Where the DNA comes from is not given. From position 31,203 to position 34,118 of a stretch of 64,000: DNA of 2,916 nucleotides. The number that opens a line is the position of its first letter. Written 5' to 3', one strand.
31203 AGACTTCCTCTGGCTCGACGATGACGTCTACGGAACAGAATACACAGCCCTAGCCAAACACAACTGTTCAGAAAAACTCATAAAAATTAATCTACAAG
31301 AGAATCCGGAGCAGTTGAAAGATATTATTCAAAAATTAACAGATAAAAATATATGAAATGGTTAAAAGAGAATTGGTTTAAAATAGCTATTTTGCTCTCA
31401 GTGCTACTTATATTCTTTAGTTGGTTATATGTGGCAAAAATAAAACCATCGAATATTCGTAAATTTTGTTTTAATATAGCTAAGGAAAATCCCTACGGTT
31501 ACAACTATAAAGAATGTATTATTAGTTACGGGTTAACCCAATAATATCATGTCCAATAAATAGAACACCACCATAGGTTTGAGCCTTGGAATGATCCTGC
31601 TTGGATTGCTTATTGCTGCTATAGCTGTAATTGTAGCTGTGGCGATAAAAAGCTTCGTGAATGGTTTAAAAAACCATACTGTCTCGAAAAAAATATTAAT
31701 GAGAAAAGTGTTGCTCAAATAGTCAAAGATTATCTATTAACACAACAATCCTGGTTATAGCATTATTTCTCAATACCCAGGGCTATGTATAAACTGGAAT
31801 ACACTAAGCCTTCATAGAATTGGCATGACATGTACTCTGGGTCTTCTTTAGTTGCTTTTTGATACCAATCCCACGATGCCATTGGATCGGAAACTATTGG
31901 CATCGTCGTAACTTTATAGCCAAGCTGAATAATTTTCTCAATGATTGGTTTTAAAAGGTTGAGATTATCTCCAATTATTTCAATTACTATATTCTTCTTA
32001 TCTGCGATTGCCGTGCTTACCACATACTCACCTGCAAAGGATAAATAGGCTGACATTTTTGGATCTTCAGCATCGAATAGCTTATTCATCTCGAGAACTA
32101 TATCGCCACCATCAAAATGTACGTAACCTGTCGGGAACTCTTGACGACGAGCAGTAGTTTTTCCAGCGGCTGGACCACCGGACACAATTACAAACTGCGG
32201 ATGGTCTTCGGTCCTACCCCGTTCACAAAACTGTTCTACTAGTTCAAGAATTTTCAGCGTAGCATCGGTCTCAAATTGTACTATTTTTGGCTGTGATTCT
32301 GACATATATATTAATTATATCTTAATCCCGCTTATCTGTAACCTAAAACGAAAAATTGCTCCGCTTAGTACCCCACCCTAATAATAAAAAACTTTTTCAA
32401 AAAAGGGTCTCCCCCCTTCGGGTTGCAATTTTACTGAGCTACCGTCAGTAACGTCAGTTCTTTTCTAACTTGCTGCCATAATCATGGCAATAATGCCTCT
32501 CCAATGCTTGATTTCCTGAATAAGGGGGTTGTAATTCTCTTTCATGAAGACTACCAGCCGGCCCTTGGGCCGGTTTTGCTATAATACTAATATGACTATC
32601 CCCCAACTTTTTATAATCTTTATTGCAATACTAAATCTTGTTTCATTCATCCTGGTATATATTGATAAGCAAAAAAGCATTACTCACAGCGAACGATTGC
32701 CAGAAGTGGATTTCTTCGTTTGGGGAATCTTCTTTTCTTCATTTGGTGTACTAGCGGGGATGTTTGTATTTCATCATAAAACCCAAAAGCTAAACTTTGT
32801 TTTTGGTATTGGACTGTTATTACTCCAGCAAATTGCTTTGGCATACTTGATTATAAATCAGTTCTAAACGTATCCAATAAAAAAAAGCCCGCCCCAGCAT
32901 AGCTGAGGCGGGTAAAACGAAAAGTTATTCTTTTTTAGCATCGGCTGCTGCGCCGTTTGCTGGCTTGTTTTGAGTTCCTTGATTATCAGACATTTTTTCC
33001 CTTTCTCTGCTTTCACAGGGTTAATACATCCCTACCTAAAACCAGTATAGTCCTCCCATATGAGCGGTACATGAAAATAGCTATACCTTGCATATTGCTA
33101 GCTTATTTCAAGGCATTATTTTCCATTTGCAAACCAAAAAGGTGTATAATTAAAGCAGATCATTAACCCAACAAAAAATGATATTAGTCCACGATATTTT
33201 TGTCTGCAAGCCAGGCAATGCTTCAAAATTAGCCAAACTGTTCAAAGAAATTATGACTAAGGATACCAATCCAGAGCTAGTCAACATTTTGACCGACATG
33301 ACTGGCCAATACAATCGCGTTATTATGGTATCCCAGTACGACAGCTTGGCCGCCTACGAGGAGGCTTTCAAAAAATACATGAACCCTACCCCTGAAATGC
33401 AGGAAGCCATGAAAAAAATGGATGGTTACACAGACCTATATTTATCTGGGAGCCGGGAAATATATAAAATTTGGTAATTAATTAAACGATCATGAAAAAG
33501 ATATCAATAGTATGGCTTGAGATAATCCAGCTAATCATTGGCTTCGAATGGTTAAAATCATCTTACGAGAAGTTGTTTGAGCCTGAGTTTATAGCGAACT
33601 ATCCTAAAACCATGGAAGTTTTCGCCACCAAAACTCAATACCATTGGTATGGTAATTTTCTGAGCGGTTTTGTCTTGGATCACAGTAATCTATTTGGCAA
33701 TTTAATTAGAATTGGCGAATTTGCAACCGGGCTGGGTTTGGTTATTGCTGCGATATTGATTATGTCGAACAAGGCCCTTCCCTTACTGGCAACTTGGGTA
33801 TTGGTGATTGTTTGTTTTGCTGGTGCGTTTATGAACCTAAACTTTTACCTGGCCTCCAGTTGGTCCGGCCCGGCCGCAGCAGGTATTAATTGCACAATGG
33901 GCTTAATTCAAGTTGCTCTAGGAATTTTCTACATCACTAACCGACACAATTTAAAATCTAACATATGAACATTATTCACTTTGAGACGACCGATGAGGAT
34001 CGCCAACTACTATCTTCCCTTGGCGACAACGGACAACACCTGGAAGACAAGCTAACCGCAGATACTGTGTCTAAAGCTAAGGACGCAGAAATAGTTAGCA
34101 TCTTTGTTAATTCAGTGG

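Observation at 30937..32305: Second zeta-like kinase plus a compositionally foreign HAD-like phosphatase inside the same island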

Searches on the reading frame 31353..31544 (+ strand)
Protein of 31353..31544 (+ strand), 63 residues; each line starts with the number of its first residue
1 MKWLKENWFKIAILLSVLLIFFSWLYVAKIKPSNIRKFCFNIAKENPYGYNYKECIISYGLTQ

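Call 3: search_protein_families(library=pfam, proteins=[window:31353-31544:+], max_evalue=0.1)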
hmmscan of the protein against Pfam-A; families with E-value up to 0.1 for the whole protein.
window:31353-31544:+ (63 aa): 0 families

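Call 11: search_protein_families(library=ncbifam, proteins=[window:31353-31544:+], max_evalue=1)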
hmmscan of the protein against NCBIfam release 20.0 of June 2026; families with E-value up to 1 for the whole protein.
window:31353-31544:+ (63 aa): 0 families

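Call 12: search_protein_families(library=padloc, proteins=[window:31353-31544:+], max_evalue=0.1)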
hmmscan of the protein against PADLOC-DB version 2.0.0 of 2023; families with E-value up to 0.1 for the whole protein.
window:31353-31544:+ (63 aa): 0 families

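Call 50: search_protein_families(library=phrogs, proteins=[window:31353-31544:+], max_evalue=0.01)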
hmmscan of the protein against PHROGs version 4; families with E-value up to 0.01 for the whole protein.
window:31353-31544:+ (63 aa): 0 families

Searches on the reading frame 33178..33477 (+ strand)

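Call 3: search_protein_families(library=pfam, proteins=[window:33178-33477:+], max_evalue=0.1)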
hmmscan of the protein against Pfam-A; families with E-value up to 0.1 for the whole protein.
window:33178-33477:+ (99 aa): 3 families
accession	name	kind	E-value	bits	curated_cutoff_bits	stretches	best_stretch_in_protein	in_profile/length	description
PF07978.19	NIPSNAP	-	0.00011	22.8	22.3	1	8-69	6-70/102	NIPSNAP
PF03992.22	ABM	-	0.027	15.1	23.1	0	11-78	11-76/78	Antibiotic biosynthesis monooxygenase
PF22561.2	HisKin-conflict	-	0.027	14.6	27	1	17-91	181-260/303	Histidine Kinase domain observed in conflict contexts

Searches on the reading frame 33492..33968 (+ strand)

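Call 3: search_protein_families(library=pfam, proteins=[window:33492-33968:+], max_evalue=0.1)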
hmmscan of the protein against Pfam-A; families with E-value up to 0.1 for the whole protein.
window:33492-33968:+ (158 aa): 1 family
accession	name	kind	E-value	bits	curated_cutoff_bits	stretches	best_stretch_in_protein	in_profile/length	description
PF14340.12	DUF4395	-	0.031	15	24.5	1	76-118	74-116/130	Domain of unknown function (DUF4395)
